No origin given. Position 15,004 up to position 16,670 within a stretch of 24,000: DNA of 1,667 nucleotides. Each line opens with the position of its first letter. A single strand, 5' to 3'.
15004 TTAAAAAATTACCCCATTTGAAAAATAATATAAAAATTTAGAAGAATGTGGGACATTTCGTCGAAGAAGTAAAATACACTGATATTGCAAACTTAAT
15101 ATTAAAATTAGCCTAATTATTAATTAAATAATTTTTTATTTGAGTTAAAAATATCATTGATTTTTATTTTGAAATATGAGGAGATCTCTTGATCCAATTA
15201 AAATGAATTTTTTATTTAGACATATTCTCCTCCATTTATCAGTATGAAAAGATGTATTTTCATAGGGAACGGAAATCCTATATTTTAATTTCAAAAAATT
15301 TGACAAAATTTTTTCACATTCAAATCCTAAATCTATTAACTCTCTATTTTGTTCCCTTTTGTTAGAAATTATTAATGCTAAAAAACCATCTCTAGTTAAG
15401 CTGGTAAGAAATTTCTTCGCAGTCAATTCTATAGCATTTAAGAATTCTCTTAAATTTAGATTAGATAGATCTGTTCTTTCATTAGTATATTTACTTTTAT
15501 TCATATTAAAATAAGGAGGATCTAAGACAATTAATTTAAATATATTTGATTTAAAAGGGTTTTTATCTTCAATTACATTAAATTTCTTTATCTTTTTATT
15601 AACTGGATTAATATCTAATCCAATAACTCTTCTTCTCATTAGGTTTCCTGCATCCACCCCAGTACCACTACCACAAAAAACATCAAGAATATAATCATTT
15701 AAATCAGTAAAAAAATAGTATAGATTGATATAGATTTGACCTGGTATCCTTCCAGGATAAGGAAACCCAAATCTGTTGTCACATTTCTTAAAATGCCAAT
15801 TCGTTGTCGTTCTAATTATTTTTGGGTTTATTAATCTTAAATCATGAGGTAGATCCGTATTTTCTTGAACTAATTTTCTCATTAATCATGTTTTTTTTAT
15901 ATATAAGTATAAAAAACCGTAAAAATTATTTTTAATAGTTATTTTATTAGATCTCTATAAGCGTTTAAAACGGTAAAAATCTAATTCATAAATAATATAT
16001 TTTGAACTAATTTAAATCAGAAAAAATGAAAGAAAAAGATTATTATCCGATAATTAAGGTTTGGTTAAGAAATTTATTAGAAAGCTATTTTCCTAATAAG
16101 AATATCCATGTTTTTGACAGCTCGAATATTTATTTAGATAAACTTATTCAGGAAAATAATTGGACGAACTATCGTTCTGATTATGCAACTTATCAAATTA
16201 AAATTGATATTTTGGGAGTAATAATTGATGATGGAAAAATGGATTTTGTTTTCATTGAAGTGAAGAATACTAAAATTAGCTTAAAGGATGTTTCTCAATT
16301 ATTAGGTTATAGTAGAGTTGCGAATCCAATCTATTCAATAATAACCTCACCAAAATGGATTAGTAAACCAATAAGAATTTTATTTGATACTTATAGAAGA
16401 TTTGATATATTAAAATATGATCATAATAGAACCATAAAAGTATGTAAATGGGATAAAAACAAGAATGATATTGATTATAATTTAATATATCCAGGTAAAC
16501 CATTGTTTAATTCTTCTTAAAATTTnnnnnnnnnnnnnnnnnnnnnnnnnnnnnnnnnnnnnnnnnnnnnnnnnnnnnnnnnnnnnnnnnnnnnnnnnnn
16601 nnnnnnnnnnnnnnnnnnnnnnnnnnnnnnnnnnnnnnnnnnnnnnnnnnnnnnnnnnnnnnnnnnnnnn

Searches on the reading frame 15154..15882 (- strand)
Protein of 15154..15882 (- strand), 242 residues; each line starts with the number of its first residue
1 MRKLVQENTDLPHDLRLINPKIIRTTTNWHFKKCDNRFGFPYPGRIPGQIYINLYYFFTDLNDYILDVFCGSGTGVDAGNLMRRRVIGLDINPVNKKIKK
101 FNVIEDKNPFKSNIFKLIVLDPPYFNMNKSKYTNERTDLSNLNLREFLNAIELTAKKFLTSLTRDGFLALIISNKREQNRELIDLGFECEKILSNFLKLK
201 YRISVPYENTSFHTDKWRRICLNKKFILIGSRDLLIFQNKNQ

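Call 7: search_protein_families(library=pfam, proteins=[window:15154-15882:-], max_evalue=0.001)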
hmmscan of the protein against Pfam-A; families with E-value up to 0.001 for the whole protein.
window:15154-15882:- (242 aa): 1 family
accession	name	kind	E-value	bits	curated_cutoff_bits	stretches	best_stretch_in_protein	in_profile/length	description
PF01555.25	N6_N4_Mtase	-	3.3e-13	50.5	26.7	1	41-96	161-216/221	DNA methylase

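Call 30: search_protein_families(library=ncbifam, proteins=[window:15154-15882:-], max_evalue=1)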
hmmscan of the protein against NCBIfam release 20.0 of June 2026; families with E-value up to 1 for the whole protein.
window:15154-15882:- (242 aa): 11 families
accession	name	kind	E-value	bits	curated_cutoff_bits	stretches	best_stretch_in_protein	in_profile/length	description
NF011527.0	PRK14968.1-1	equivalog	0.002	17.9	242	1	63-131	36-110/192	putative methyltransferase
NF011529.0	PRK14968.1-3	equivalog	0.0027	17.1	162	1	61-194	34-181/198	putative methyltransferase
TIGR01177.1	TIGR01177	hypoth_equivalog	0.0078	15.6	316.55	1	62-191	183-313/330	TIGR01177 family methyltransferase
NF050803.1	DnaMtaseCcrMCaul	equivalog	0.017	14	830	1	59-99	203-243/350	adenine-specific DNA-methyltransferase CcrM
TIGR00537.1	hemK_rel_arch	hypoth_equivalog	0.028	14.1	87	1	63-189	21-160/179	HemK2/MTQ2 family protein methyltransferase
NF011530.0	PRK14968.1-4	equivalog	0.033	13.5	243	1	65-172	43-157/202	putative methyltransferase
NF008572.0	PRK11524.1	equivalog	0.046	12.8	292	0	60-94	213-247/294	adenine-specific DNA-methyltransferase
NF010253.0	PRK13699.1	subfamily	0.052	13.2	244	1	48-91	150-193/226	DNA methyltransferase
NF052346.1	PAB0415_fam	hypoth_equivalog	0.067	12.9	250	1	160-224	120-185/205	PAB0415 family putative ATP pyrophosphatase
NF047853.1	tRm6a37MtseTrmN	equivalog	0.13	12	350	1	110-176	110-172/244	tRNA(1)(Val) (adenine(37)-N(6))-methyltransferase TrmN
NF005887.0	PRK07849.1-2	equivalog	0.22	10.8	278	1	135-179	60-104/291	aminodeoxychorismate lyase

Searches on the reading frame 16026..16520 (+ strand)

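Call 7: search_protein_families(library=pfam, proteins=[window:16026-16520:+], max_evalue=0.001)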
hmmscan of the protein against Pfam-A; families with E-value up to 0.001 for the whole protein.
window:16026-16520:+ (164 aa): 0 families

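Call 30: search_protein_families(library=ncbifam, proteins=[window:16026-16520:+], max_evalue=1)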
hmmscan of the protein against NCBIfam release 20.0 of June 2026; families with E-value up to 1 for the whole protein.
window:16026-16520:+ (164 aa): 2 families
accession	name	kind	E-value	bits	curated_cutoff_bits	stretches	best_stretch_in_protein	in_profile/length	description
TIGR01518.1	g3p_cytidyltrns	equivalog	0.0002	21.5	165.4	1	32-81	57-103/125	glycerol-3-phosphate cytidylyltransferase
NF003270.0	PRK04247.1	equivalog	0.00046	19.3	216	1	43-97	145-196/250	endonuclease NucS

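Call 62: search_protein_families(library=phrogs, proteins=[window:16026-16520:+], max_evalue=0.01)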
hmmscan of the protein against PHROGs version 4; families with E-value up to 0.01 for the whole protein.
window:16026-16520:+ (164 aa): 0 families
